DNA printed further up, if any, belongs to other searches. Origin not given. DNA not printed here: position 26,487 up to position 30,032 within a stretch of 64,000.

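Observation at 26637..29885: SNF2-family ATPase with a ~270-aa N-terminal domain of unknown function heading the R-M operon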

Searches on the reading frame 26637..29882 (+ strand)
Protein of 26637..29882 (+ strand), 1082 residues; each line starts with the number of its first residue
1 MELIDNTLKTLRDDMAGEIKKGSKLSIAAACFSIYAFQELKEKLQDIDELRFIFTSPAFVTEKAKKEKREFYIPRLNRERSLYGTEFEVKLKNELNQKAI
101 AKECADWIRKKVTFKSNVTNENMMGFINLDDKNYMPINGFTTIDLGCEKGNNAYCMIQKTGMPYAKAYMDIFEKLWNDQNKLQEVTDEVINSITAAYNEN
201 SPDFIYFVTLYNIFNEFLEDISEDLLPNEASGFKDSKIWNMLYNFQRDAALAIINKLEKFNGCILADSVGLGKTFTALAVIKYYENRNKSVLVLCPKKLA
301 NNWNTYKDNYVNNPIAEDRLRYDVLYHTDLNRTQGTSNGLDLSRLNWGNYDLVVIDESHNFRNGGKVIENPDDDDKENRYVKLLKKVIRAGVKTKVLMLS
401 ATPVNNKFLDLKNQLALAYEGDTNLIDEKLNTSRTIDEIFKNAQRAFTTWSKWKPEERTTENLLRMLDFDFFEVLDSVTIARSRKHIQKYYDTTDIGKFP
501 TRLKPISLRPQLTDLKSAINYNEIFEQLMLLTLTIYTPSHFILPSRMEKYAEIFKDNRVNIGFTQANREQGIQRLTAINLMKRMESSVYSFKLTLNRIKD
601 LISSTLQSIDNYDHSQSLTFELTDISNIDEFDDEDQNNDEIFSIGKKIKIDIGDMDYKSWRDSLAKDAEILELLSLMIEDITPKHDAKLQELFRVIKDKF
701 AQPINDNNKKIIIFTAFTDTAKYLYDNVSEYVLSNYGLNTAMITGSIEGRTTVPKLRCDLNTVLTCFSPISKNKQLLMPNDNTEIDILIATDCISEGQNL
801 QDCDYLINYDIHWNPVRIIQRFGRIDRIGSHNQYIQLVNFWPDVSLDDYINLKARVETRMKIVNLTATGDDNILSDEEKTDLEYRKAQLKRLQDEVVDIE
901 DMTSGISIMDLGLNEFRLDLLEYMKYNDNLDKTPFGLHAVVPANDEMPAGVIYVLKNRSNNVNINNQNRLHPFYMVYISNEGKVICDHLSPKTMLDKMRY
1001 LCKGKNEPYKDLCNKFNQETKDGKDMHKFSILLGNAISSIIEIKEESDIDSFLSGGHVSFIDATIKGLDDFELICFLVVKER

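Call 7: search_protein_families(library=pfam, proteins=[window:26637-29882:+], max_evalue=0.01)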
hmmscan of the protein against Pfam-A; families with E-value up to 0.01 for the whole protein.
window:26637-29882:+ (1082 aa): 6 families
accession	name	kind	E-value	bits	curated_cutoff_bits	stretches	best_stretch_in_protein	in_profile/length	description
PF00271.37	Helicase_C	-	8.6e-16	58.6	23.5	1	704-829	11-110/110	Helicase conserved C-terminal domain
PF00176.29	SNF2-rel_dom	-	1.3e-12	47.8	24.9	1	255-411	11-171/290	SNF2-related domain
PF04851.21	ResIII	-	1.5e-09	38.5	22.5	1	242-404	4-163/164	Type III restriction enzyme, res subunit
PF00270.35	DEAD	-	0.0001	22.5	26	1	253-404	7-161/167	DEAD/DEAH box helicase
PF20720.3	nSTAND3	-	0.00044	20.4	27.2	0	251-304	8-62/155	Novel STAND NTPase 3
PF00157.23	Pou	-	0.0046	17.3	27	0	546-586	5-49/72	Pou domain - N-terminal to homeobox domain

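Call 8: search_protein_families(library=padloc, proteins=[window:26637-29882:+], max_evalue=0.001)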
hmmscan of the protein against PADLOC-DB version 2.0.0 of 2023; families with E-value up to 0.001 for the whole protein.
window:26637-29882:+ (1082 aa): 39 families (the best 25 are shown)
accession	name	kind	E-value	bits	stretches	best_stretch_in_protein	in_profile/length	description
PDLC01075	C3a139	-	1.7e-123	411.9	1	2-1079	3-947/948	HKD+Snf2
PDLC02621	DrmD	-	1.2e-38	131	2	561-844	387-639/1040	DrmD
PDLC02623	DrmD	-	3.1e-32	109.3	1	684-881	508-674/1040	DrmD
PDLC02500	BrxHI|BrxHII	-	1.7e-28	97.7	2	783-841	528-585/933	BrxHI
PDLC02619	DrmD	-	6.1e-27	92.1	2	584-836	305-541/872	DrmD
PDLC03830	ZacC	-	2.1e-24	84.2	3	319-414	229-299/1019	-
PDLC00659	HmaA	-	5.2e-24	82.2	1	663-831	465-613/1176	SNF2 helicase / DEAD-box helicase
PDLC02572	DrmA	-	1.4e-22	77.5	2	570-834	391-627/1043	DrmA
PDLC02193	PLD_Helicase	-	6.9e-22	75.4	1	684-881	666-853/905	-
PDLC02843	DpdE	-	5.8e-20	68.8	2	242-408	159-302/1091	DpdE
PDLC02632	DrmD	-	8.9e-19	65.4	2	665-845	479-638/662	DrmD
PDLC04556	PDC-M27C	-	1.1e-17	61.7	2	248-313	42-110/892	-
PDLC02633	DrmD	-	1.9e-17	60.5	1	665-842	483-642/839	DrmD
PDLC02504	BrxHI|BrxHII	-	1.3e-16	57.8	1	786-843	538-595/971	BrxHII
PDLC02840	DpdE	-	3.1e-16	56.8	2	264-407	180-306/1091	DpdE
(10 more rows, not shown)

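Call 9: search_protein_families(library=ncbifam, proteins=[window:26637-29882:+], max_evalue=0.001)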
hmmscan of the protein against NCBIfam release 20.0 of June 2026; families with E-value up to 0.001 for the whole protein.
window:26637-29882:+ (1082 aa): 18 families
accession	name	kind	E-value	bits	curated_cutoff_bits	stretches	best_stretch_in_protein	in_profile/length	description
NF038317.1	DISARM_DrmD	equivalog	3.1e-45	154.9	610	2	565-846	372-626/1021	DISARM system SNF2-like helicase DrmD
NF042964.1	phospholipD_antiphage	equivalog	4.4e-34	117.9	1100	3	656-876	637-840/895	phospholipase D-like domain-containing anti-phage protein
NF041062.1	DpdE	equivalog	1.6e-26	92.6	500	2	264-407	174-301/1048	protein DpdE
NF038318.1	DISARM_DrmD_b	equivalog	5.4e-26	91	950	2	591-836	313-538/868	DISARM system SNF2-like helicase DrmD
NF003426.0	PRK04914.1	equivalog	8.6e-13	47.4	576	1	784-833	547-596/959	RNA polymerase-associated protein RapA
NF053675.1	pilus_reg_Snf2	equivalog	9.1e-12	43.9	1100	1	214-311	557-654/1029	pilus expression-regulating Snf2 family helicase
NF010337.0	PRK13766.1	equivalog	1.4e-10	40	610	1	663-832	326-472/781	Hef nuclease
NF041790.1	anti-phage_ZorD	equivalog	2.9e-08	32.2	1500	1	258-310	602-657/1035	type I Zorya anti-phage system protein ZorD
TIGR04095.1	dnd_restrict_1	equivalog_domain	6.6e-08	32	600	0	243-316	10-83/451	DNA phosphorothioation system restriction enzyme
NF058637.1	helic_SCO1167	equivalog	4.8e-07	28.2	1200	1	262-310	490-541/932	SCO1167/SCO6262 family helicase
NF053631.1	RNA_helic_CshA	equivalog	9.2e-07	28.1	646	1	772-841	275-344/434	degradosome RNA helicase CshA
NF008394.0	PRK11192.1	equivalog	8.6e-06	24.8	507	1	780-840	293-353/441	ATP-dependent RNA helicase SrmB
NF008744.0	PRK11776.1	equivalog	3.6e-05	22.5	524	1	774-839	282-347/460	ATP-dependent RNA helicase DbpA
NF003390.0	PRK04537.1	equivalog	5.1e-05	22.5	732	1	763-852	286-378/572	ATP-dependent RNA helicase RhlB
NF053711.1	RNA_heli_RhlE1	exception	0.00011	21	750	1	781-839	291-349/434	RNA helicase RhlE1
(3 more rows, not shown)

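Call 11: search_solved_structures(query=window:26637-29882:+, max_evalue=0.01)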
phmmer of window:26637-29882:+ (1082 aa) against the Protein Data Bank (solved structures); distinct sequences matched with E-value up to 0.01: 46.
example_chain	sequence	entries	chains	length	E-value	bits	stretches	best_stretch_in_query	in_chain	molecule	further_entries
6ne3_W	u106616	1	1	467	8.4e-08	34.1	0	239-308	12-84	SWI/SNF-related matrix-associated actin-dependent regulator of chromatin subfamily A membe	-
5hzr_A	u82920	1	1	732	9.3e-08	34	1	782-918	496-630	SNF2-family ATP dependent chromatin remodeling factor like protein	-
8v4y_W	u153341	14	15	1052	2.4e-07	32.7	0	228-307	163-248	SWI/SNF-related matrix-associated actin-dependent regulator of chromatin subfamily A membe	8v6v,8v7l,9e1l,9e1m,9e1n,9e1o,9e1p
23cp_K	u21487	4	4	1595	1.5e-06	30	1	781-917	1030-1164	WD40 repeat-containing protein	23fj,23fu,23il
8so8_A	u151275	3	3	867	3.6e-06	28.7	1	780-832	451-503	RNA polymerase-associated protein RapA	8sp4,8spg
7otq_K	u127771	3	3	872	4.3e-06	28.5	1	244-307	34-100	Chromodomain-helicase-DNA-binding protein 1-like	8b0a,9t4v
7epu_B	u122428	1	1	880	4.4e-06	28.5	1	244-307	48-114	Chromodomain-helicase-DNA-binding protein 1-like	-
7enn_K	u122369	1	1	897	4.6e-06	28.4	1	244-307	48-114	Chromodomain-helicase-DNA-binding protein 1-like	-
6bog_A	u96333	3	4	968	4.8e-06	28.3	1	780-832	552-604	RNA polymerase-associated protein RapA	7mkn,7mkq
7m8e_F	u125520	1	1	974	4.9e-06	28.3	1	780-832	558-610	RNA polymerase-associated protein RapA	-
4s20_K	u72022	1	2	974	4.9e-06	28.3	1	780-832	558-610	RNA polymerase-associated protein RapA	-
1z63_A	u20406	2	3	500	9.7e-06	27.3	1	252-365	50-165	Helicase of the snf2/rad54 family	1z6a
1hv8_A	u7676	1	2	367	1.2e-05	27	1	782-840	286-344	PUTATIVE ATP-DEPENDENT RNA HELICASE MJ0669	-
8t0l_F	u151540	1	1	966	3.1e-05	25.6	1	780-832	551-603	RNA polymerase-associated protein RapA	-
6pwf_K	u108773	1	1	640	3.1e-05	25.6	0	787-859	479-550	chromatin remodeling factor ISWI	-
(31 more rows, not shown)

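Call 12: find_homologous_proteins(query=window:26637-29882:+, max_evalue=1e-10)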
Query window:26637-29882:+ (1082 aa): 8000 proteins with E <= 1e-10 among 8000 candidates; the best 120 are listed.
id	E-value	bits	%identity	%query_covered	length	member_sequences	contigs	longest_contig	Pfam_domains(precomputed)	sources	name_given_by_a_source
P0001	0.0e+0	2448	100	100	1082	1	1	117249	PF00176.30,PF00271.38,PF04851.22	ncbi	-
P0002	0.0e+0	2438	100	100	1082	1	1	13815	PF00176.30,PF00271.38,PF04851.22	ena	-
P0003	0.0e+0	2435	99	100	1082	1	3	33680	PF00176.30,PF00271.38,PF04851.22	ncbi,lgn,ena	-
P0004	0.0e+0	2217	89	100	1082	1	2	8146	PF00176.30,PF00271.38,PF04851.22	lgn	-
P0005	0.0e+0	2209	89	100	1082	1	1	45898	PF00176.30,PF00271.38,PF04851.22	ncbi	-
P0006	0.0e+0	2208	89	100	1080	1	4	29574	PF00176.30,PF00271.38,PF04851.22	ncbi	-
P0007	0.0e+0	2206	89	100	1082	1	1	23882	PF00176.30,PF00271.38,PF04851.22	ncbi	-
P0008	0.0e+0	2177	88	100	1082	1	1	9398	PF00176.30,PF00271.38,PF04851.22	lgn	-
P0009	0.0e+0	2174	87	100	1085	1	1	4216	PF00176.30,PF00271.38,PF04851.22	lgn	-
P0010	0.0e+0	2158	86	100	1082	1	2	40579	PF00176.30,PF00271.38,PF04851.22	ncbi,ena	-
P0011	0.0e+0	2155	86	100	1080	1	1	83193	PF00176.30,PF00271.38,PF04851.22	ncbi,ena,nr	ncbi:MAG: DEAD/DEAH box helicase family protein [Lachnospiraceae bacterium]|nr:DEAD/DEAH box helicas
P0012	0.0e+0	2145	85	100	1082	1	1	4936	PF00176.30,PF00271.38,PF04851.22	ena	-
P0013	0.0e+0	2138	85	100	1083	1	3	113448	PF00176.30,PF00271.38,PF04851.22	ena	-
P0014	0.0e+0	2138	85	100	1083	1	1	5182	PF00176.30,PF00271.38,PF04851.22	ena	-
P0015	0.0e+0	2138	85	100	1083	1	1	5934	PF00176.30,PF00271.38,PF04851.22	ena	-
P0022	0.0e+0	2134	85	100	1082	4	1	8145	PF00176.30,PF00271.38,PF04851.22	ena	-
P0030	0.0e+0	2108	84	100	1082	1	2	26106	PF00176.30,PF00271.38,PF04851.22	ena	-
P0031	0.0e+0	2105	85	100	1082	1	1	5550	PF00176.30,PF00271.38,PF04851.22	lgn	-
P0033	0.0e+0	2065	83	100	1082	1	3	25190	PF00176.30,PF00271.38,PF04851.22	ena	-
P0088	0.0e+0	2041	81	100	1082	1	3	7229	PF00176.30,PF00271.38,PF04851.22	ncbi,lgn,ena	-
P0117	0.0e+0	2036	82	100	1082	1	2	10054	PF00270.36,PF00176.30,PF00271.38,PF04851.22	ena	-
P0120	0.0e+0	2036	81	100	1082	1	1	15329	PF00176.30,PF00271.38,PF04851.22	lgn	-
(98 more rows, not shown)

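Call 14: find_encoding_contigs(protein=P0001, flank=10000, max_places=3)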
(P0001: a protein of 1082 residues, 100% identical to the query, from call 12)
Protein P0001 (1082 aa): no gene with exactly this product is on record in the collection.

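Call 52: search_dna_similar(query=window:26637-29882:+, collection=plasmids, mode=protein, max_rows=25, max_evalue=1e-30)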
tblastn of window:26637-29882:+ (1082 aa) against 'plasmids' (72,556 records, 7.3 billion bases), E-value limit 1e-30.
Records with a match: 117; places in all: 122; records where one place covers at least 80% of the query: 108.
Best place of each record, by identity: <60% 117.
By first word of the organism name: Listeria 20; Enterococcus 18; Bacillus 15; Escherichia 14; Acinetobacter 11; Lactococcus 5; Vibrio 3; Aeromonas 2; Citrobacter 2; Latilactobacillus 2; and 25 more.
By predicted mobility (MOB-suite, as given by PLSDB): non-mobilizable 48; mobilizable 44; conjugative 25.
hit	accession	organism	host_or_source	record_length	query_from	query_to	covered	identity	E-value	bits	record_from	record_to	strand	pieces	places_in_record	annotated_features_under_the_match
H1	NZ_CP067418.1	Aeromonas media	cell culture,water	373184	1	1081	100%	55.3%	0e+0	1171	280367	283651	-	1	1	SNF2-related protein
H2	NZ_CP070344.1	Variovorax sp. PDNC026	cell culture,Plastic debris in ...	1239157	1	1081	100%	55.1%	0e+0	1149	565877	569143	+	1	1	none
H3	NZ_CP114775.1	Raoultella planticola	Homo sapiens,cell ...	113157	1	1081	100%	55.0%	0e+0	1147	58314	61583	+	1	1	SNF2-related protein | WYL domain-containing protein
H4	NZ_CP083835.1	Enterobacter asburiae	Homo sapiens,sputum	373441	1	1081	100%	54.7%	0e+0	1150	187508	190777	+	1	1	helicase-related protein | WYL domain-containing protein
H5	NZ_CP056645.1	Citrobacter freundii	culture,Freshwater sample from ...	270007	1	1081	100%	54.7%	0e+0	1150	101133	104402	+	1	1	helicase-related protein | WYL domain-containing protein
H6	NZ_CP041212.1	Listeria monocytogenes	-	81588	1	1080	100%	54.6%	0e+0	1082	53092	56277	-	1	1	helicase-related protein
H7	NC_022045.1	Listeria monocytogenes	Environment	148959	1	1080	100%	54.6%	0e+0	1082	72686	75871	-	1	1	helicase-related protein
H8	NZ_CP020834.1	Listeria monocytogenes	food,wiener sausage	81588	1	1080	100%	54.6%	0e+0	1082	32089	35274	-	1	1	helicase-related protein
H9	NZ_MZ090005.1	Listeria monocytogenes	-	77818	1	1080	100%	54.6%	0e+0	1082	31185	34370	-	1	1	helicase-related protein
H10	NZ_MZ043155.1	Listeria monocytogenes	-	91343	1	1080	100%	54.6%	0e+0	1082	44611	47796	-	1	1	helicase-related protein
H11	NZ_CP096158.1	Listeria monocytogenes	food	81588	1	1080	100%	54.6%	0e+0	1082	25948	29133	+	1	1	helicase-related protein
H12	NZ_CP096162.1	Listeria monocytogenes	Homo sapiens,blood,human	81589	1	1080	100%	54.6%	0e+0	1082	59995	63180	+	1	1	helicase-related protein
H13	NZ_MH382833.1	Listeria welshimeri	food product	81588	1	1080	100%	54.6%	0e+0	1080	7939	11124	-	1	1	helicase-related protein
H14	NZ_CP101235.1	Escherichia coli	Homo sapiens,cell culture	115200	1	1082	100%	54.4%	0e+0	1134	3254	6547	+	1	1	SNF2-related protein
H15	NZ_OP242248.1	Escherichia coli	Homo sapiens,stool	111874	1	1082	100%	54.4%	0e+0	1134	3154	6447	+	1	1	SNF2-related protein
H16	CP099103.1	Escherichia coli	culture,Pooled sediment sample ...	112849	1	1082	100%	54.4%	0e+0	1134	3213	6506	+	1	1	SNF2-related protein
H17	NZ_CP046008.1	Escherichia coli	swine,mixed culture,feces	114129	1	1082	100%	54.4%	0e+0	1134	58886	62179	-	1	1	SNF2-related protein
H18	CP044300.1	Escherichia coli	Pork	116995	1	1082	100%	54.4%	0e+0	1134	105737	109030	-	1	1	ATP-dependent helicase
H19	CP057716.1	Escherichia coli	culture,Pooled pig faecal samples ...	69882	1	1082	100%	54.4%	0e+0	1133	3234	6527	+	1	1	DEAD/DEAH box helicase family protein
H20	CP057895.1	Escherichia coli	culture,Pooled cattle faecal samples ...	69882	1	1082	100%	54.4%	0e+0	1133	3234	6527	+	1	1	DEAD/DEAH box helicase family protein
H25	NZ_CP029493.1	Escherichia coli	Homo sapiens,fecal sample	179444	1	1082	100%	54.3%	0e+0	1135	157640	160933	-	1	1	SNF2-related protein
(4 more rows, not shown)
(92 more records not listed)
